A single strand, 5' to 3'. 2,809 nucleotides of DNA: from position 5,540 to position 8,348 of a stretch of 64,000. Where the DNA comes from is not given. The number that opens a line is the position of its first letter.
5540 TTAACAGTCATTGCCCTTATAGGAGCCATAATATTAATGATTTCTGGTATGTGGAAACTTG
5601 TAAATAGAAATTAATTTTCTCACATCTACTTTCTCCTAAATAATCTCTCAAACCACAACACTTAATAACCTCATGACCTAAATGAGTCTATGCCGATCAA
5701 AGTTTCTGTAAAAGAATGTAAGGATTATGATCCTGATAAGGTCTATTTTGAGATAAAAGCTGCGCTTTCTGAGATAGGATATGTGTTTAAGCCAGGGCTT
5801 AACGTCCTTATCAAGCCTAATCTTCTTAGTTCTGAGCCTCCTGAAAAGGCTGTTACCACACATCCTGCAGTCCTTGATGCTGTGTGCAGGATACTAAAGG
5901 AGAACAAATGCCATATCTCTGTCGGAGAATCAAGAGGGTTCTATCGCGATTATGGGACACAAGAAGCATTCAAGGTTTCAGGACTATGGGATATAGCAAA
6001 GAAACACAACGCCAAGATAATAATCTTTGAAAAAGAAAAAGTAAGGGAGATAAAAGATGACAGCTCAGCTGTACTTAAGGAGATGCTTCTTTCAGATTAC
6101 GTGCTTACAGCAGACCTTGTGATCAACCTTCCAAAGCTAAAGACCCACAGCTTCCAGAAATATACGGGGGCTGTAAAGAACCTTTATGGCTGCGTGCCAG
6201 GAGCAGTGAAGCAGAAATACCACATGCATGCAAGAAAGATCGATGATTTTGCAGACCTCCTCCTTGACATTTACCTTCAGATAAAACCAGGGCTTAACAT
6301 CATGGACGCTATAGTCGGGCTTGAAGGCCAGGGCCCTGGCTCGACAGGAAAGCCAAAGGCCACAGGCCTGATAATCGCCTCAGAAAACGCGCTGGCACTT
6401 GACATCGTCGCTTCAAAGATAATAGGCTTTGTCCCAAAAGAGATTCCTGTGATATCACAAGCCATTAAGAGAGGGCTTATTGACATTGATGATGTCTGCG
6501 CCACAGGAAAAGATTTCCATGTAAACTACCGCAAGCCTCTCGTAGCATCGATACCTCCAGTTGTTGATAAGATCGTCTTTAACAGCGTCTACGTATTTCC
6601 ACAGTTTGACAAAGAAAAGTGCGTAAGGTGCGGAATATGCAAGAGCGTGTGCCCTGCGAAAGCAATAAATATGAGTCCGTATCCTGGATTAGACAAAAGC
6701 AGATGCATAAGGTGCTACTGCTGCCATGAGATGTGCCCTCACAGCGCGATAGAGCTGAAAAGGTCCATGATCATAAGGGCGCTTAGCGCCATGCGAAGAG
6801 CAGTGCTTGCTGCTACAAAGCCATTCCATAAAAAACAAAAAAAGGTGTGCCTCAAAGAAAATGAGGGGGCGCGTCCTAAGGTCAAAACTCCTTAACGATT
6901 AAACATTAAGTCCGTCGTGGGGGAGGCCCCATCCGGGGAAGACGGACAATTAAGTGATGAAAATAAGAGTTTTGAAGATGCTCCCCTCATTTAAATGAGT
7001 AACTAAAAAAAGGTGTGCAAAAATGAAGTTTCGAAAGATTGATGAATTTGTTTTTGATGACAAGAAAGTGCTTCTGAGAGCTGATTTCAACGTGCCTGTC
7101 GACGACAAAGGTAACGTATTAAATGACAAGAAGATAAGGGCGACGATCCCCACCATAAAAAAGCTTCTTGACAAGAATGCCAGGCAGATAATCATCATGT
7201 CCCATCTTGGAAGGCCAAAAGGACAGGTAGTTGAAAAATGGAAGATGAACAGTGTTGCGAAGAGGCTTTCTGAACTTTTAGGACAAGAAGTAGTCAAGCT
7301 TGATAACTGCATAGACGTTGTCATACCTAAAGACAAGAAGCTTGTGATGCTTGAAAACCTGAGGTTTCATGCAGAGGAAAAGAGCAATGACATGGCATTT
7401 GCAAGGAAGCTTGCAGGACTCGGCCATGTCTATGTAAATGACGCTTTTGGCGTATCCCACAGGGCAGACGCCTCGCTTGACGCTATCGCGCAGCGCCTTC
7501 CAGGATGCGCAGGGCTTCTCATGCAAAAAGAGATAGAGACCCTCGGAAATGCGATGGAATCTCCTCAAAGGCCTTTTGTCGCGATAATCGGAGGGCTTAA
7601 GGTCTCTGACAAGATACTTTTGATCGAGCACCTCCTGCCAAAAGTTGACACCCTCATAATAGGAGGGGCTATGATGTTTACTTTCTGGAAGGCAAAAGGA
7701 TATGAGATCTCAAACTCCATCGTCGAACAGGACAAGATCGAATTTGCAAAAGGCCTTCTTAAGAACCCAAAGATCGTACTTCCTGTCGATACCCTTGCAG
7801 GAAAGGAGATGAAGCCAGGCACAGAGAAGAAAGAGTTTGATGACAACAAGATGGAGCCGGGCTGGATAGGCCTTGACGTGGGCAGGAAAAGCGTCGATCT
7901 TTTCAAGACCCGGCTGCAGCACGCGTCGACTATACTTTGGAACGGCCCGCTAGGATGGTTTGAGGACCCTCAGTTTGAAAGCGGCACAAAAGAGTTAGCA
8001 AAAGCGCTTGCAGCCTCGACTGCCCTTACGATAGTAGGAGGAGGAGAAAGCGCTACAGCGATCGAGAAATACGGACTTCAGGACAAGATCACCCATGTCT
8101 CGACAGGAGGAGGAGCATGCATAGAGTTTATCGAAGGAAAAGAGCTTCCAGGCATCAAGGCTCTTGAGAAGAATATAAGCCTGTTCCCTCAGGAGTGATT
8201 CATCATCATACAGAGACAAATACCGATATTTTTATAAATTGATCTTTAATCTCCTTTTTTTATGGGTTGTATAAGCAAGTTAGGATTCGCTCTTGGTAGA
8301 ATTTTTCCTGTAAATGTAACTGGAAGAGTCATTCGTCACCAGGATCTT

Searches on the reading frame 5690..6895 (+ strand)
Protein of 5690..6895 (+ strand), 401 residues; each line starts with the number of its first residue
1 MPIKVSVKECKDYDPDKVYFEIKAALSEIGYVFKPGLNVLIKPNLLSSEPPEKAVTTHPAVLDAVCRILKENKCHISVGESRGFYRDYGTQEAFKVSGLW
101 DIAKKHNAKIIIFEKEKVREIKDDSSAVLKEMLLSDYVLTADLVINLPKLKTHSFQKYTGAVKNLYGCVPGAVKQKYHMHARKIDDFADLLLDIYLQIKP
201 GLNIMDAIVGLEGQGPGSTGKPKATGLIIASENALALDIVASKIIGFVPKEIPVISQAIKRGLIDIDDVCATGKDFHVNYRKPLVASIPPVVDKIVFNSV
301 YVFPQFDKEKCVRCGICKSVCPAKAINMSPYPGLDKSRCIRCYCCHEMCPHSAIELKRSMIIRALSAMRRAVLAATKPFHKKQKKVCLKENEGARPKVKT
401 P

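Call 43: search_protein_families(library=ncbifam, proteins=[window:5690-6895:+], max_evalue=0.00001)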
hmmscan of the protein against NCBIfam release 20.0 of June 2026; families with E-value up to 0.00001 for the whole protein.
window:5690-6895:+ (401 aa): 26 families (the best 25 are shown)
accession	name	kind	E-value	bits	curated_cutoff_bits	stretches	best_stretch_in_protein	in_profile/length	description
NF052623.1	Npun_F2552_fam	equivalog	2.6e-46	158.5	500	1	4-265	2-259/314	Npun_F2552 family protein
NF038196.1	ferrodoxin_EFR1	subfamily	4.3e-12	46.6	75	1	308-358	183-233/242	EFR1 family ferrodoxin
NF040612.1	F420_dehyd_FpoI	exception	2.1e-09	37.3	180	0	281-328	14-61/135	F420H2 dehydrogenase subunit FpoI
NF007203.0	PRK09624.1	equivalog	5.6e-09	36.2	171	1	291-359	34-103/105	pyuvate ferredoxin oxidoreductase subunit delta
NF042909.1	FMH_DH_FwdF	exception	6.5e-09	35.3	375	0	306-330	12-36/336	tungsten-dependent formylmethanofuran dehydrogenase subunit FwdF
NF040684.1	PorD_Arch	equivalog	1.5e-08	34.6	120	1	304-358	27-83/85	pyruvate synthase subunit PorD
NF004541.0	PRK05888.2-2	equivalog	1.9e-08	34.3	217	1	308-386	60-141/168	NADH-quinone oxidoreductase subunit NuoI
TIGR02700.1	flavo_MJ0208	hypoth_equivalog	3.9e-08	32.9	251.35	1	305-364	144-206/234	dihydromethanopterin reductase (acceptor)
NF006221.0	PRK08348.1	subfamily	4.2e-08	33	124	1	306-368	41-106/136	NADH-plastoquinone oxidoreductase subunit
TIGR01971.1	NuoI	subfamily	4.7e-08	32.7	113.05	1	307-357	40-101/121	NADH-quinone oxidoreductase, chain I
NF040864.1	HgcB_ferredoxin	equivalog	4.8e-08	32.7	99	1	305-377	10-82/93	mercury methylation ferredoxin HgcB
TIGR02179.1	PorD_KorD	subfamily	1.1e-07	31.9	60.05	0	302-329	48-75/78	2-oxoacid:acceptor oxidoreductase, delta subunit, pyruvate/2-ketoisovalerate family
NF043069.1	T4HPD_activ_SAM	equivalog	2e-07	30.7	425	1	305-356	47-99/299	trans-4-hydroxy-L-proline dehydratase activase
NF045874.1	Vhu_polyferre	exception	2e-07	30.1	600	1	286-356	104-176/381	F420-non-reducing hydrogenase associated-polyferredoxin VhuB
NF058577.1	FdxA_fam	equivalog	2.2e-07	30.9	65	1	309-353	7-52/52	4Fe-4S ferredoxin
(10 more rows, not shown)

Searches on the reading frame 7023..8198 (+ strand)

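Call 43: search_protein_families(library=ncbifam, proteins=[window:7023-8198:+], max_evalue=0.00001)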
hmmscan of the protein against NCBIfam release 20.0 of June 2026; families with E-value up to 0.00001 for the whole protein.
window:7023-8198:+ (391 aa): 1 family
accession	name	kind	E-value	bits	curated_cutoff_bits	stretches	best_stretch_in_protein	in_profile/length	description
NF010569.0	PRK13962.1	equivalog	8.4e-150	500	883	1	1-383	1-393/645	bifunctional phosphoglycerate kinase/triosephosphate isomerase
